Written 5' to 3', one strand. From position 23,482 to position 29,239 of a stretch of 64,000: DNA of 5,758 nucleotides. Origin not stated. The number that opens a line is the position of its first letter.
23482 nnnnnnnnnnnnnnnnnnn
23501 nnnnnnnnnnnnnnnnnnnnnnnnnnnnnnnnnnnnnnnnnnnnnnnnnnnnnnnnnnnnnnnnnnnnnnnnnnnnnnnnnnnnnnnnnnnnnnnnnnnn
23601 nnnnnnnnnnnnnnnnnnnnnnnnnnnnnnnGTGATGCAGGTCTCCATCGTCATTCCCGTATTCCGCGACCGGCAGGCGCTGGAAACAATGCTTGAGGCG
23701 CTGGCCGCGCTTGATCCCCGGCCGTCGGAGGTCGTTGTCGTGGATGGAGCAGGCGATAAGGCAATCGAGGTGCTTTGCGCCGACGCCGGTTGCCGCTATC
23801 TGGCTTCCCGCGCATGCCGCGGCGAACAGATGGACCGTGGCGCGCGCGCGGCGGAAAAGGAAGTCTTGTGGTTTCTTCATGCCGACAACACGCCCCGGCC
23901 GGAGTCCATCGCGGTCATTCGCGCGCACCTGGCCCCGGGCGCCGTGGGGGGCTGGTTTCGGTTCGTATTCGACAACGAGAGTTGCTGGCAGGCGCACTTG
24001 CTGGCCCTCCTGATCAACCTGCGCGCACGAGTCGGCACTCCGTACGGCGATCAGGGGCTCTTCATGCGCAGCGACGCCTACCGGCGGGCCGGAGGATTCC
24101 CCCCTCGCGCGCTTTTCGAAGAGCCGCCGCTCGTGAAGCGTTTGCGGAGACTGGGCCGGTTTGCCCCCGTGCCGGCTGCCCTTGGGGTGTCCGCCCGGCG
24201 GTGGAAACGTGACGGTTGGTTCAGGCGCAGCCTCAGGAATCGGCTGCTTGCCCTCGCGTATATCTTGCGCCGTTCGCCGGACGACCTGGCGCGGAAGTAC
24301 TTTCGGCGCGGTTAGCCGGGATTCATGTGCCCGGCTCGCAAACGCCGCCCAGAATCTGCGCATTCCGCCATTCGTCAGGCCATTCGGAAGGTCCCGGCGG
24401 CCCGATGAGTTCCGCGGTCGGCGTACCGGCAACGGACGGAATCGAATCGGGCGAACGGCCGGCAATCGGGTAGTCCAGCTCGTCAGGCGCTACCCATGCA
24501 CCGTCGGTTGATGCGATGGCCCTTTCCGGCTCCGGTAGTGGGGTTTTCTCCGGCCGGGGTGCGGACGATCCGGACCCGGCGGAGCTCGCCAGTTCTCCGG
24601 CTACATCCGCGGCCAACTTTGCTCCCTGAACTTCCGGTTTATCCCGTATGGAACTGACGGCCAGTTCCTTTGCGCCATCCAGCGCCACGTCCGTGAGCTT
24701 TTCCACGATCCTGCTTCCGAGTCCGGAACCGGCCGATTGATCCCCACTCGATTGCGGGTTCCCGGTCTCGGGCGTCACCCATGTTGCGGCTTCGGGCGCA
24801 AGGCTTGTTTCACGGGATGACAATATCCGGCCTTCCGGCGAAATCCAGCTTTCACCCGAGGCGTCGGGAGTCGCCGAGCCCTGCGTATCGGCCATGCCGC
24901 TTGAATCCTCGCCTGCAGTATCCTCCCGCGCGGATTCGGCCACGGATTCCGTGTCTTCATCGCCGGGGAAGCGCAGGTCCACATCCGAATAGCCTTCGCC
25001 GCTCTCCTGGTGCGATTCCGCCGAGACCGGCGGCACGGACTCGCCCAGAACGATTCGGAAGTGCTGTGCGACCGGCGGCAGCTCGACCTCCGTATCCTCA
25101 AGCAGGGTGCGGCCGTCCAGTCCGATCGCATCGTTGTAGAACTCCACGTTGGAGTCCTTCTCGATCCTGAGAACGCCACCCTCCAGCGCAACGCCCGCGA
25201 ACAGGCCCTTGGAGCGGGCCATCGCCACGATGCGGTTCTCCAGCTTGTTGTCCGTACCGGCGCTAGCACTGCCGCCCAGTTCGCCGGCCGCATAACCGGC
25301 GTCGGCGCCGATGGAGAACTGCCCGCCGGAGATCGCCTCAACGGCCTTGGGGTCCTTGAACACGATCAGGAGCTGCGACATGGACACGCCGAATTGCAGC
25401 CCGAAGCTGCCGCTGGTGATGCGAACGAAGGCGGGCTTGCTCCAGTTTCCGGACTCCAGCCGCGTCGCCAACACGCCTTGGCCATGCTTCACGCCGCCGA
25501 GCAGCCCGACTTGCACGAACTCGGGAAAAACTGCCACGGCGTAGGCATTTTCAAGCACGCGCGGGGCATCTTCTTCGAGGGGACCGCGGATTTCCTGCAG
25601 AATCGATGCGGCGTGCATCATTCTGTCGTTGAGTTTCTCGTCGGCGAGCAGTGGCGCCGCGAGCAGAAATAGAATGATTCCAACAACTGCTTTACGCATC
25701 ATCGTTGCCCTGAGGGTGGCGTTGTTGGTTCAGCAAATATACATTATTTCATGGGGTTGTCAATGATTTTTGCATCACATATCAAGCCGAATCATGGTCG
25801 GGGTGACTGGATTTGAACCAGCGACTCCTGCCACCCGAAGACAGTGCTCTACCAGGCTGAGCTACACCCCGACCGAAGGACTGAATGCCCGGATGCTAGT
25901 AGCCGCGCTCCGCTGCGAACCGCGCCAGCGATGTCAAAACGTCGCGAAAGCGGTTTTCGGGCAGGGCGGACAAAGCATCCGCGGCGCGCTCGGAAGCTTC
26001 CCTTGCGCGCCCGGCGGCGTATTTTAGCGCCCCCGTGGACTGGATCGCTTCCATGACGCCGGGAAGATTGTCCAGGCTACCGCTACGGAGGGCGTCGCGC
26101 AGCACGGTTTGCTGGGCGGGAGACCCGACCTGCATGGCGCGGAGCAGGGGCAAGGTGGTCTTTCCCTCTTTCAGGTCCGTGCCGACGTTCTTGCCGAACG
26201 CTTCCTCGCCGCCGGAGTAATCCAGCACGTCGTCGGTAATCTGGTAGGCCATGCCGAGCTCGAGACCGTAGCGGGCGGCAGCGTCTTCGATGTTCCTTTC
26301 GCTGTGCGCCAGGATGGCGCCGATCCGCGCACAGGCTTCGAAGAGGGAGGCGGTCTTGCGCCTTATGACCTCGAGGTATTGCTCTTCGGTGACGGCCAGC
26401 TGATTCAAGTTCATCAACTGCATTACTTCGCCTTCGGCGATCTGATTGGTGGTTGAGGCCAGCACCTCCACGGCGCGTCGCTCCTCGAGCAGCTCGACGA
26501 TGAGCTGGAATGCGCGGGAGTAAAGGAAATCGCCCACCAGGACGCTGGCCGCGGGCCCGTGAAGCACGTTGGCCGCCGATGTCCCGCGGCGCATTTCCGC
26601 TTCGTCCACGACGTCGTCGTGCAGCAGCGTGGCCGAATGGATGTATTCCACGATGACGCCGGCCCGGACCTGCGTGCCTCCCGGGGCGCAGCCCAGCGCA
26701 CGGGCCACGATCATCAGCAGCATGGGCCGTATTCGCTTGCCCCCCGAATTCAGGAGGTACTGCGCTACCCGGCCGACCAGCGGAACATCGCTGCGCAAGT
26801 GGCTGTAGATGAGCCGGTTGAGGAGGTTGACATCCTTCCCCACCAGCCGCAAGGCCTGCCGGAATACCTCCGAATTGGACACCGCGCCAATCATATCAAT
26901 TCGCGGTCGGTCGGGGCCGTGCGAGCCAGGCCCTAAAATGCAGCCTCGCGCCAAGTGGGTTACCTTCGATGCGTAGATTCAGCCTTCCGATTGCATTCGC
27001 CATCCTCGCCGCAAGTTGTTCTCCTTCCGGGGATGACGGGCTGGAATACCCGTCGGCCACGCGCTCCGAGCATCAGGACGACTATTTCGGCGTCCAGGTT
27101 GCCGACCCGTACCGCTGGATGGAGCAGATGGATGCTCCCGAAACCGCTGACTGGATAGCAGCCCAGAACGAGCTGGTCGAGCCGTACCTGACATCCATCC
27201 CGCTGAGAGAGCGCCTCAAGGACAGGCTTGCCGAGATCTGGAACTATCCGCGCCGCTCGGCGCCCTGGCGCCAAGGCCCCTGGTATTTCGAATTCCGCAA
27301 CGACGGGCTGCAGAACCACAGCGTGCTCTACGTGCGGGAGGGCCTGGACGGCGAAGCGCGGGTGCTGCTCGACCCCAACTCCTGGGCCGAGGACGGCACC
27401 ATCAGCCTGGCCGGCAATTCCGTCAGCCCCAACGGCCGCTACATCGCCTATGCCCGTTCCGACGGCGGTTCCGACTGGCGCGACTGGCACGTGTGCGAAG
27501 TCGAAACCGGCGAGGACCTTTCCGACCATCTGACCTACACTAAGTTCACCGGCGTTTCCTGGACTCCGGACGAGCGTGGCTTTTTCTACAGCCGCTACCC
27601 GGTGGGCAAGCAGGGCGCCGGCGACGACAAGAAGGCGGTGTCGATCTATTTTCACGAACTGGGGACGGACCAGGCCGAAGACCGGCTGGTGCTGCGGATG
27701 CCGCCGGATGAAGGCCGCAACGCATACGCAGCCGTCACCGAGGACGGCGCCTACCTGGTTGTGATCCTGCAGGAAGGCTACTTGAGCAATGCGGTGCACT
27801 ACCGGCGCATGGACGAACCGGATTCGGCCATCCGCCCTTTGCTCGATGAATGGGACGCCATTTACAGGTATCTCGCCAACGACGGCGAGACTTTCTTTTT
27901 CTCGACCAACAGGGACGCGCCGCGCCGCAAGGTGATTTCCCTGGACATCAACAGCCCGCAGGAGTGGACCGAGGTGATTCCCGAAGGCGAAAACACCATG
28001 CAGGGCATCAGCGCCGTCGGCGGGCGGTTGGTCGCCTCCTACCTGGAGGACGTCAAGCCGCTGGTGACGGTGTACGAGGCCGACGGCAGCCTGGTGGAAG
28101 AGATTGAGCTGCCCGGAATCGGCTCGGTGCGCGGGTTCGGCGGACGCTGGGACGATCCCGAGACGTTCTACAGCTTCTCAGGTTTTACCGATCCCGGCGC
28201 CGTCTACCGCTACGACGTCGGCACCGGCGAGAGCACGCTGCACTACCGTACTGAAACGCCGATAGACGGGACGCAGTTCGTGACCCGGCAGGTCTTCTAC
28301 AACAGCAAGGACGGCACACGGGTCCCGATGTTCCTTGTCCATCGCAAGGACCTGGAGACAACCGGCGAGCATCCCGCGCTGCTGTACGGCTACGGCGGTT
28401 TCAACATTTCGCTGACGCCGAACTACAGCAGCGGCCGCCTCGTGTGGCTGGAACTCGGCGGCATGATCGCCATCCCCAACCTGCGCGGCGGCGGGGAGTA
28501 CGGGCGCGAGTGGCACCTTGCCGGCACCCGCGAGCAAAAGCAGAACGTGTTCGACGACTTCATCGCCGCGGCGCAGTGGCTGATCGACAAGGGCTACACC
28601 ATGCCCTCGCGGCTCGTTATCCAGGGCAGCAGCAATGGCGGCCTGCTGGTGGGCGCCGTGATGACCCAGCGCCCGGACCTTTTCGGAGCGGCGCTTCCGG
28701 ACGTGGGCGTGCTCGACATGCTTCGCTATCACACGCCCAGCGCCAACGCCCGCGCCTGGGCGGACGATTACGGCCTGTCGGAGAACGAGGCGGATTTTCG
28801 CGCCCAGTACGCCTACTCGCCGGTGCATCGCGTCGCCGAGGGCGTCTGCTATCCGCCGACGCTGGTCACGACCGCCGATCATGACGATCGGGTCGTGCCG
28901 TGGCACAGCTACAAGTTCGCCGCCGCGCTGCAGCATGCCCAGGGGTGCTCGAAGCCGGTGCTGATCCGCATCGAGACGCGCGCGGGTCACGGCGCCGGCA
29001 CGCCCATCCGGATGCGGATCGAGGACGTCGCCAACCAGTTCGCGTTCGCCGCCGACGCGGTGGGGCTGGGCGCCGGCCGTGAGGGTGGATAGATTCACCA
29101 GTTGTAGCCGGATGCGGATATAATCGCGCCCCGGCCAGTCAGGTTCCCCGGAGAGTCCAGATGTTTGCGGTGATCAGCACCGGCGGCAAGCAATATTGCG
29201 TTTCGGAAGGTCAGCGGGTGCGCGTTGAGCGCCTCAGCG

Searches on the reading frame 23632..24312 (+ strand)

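Call 32: search_protein_families(library=pfam, proteins=[window:23632-24312:+], max_evalue=0.001)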
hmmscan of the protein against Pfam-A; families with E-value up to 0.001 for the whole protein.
window:23632-24312:+ (227 aa): 2 families
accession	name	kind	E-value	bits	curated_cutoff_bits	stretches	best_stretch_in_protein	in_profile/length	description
PF00535.33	Glycos_transf_2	-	3.1e-10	40.7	23.3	1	5-125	1-131/168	Glycosyl transferase family 2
PF13641.12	Glyco_tranf_2_3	-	5.9e-05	23.6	27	1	4-107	3-121/230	Glycosyltransferase like family 2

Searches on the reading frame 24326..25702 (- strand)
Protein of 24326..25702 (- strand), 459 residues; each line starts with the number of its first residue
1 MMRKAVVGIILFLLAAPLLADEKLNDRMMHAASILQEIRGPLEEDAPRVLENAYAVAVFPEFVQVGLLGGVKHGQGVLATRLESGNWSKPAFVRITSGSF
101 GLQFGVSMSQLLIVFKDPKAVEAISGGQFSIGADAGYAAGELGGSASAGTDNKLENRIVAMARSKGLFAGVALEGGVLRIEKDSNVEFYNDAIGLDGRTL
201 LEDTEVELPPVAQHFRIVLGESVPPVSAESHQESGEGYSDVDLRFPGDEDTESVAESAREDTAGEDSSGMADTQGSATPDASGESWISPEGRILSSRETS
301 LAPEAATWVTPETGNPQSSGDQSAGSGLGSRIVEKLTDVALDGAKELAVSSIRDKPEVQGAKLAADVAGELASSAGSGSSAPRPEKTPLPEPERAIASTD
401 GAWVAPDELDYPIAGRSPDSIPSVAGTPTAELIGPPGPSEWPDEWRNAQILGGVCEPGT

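Call 32: search_protein_families(library=pfam, proteins=[window:24326-25702:-], max_evalue=0.001)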
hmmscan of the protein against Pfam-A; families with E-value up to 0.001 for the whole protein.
window:24326-25702:- (459 aa): 1 family
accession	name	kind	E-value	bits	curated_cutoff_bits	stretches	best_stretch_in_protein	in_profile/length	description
PF04366.17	Ysc84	-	1.9e-26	92.7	25.1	1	97-219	2-124/127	Las17-binding protein actin regulator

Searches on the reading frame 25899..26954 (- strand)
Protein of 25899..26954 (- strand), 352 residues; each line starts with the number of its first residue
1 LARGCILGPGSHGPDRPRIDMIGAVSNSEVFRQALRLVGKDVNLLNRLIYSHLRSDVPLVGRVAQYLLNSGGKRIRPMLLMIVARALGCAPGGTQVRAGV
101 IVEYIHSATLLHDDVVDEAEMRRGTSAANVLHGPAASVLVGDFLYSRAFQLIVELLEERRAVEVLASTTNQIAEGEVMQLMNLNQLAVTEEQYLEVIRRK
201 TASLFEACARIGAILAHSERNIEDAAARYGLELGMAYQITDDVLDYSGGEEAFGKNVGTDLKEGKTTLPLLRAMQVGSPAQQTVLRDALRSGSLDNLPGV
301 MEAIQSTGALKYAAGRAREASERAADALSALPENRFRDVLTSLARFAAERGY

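Call 55: search_protein_families(library=pfam, proteins=[window:25899-26954:-], max_evalue=0.00001)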
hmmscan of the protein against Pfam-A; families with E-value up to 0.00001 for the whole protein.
window:25899-26954:- (352 aa): 1 family
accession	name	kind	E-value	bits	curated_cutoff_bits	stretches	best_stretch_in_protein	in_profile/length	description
PF00348.22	polyprenyl_synt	-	3.3e-75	253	27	1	59-292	3-237/251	Polyprenyl synthetase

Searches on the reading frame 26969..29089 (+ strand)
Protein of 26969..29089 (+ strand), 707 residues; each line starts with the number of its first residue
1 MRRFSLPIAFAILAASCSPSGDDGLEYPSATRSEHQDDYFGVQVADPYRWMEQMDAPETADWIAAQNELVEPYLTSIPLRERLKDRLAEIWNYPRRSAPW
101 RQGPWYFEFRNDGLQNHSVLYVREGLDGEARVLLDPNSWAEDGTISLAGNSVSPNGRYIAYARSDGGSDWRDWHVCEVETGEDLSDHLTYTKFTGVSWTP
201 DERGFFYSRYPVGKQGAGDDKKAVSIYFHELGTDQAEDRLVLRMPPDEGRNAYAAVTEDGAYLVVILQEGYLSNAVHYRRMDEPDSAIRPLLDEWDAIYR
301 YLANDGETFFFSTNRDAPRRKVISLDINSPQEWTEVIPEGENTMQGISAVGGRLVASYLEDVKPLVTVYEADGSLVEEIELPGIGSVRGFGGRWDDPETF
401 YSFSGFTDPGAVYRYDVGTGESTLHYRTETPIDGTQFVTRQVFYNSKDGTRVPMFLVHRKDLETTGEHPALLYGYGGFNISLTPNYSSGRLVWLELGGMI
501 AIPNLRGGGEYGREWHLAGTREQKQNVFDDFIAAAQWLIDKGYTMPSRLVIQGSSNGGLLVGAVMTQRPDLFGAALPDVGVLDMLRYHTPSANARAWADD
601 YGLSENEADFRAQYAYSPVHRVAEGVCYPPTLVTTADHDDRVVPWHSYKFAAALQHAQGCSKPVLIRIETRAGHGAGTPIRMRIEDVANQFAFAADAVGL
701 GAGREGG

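Call 55: search_protein_families(library=pfam, proteins=[window:26969-29089:+], max_evalue=0.00001)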
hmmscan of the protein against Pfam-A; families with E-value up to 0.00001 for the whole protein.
window:26969-29089:+ (707 aa): 2 families
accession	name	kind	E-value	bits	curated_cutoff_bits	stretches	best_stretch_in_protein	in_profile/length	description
PF02897.21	Peptidase_S9_N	-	2.3e-116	389.4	24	1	28-424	1-410/414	Prolyl oligopeptidase, N-terminal beta-propeller domain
PF00326.27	Peptidase_S9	-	6.5e-59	199.4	22.6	1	487-699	4-211/213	Prolyl oligopeptidase family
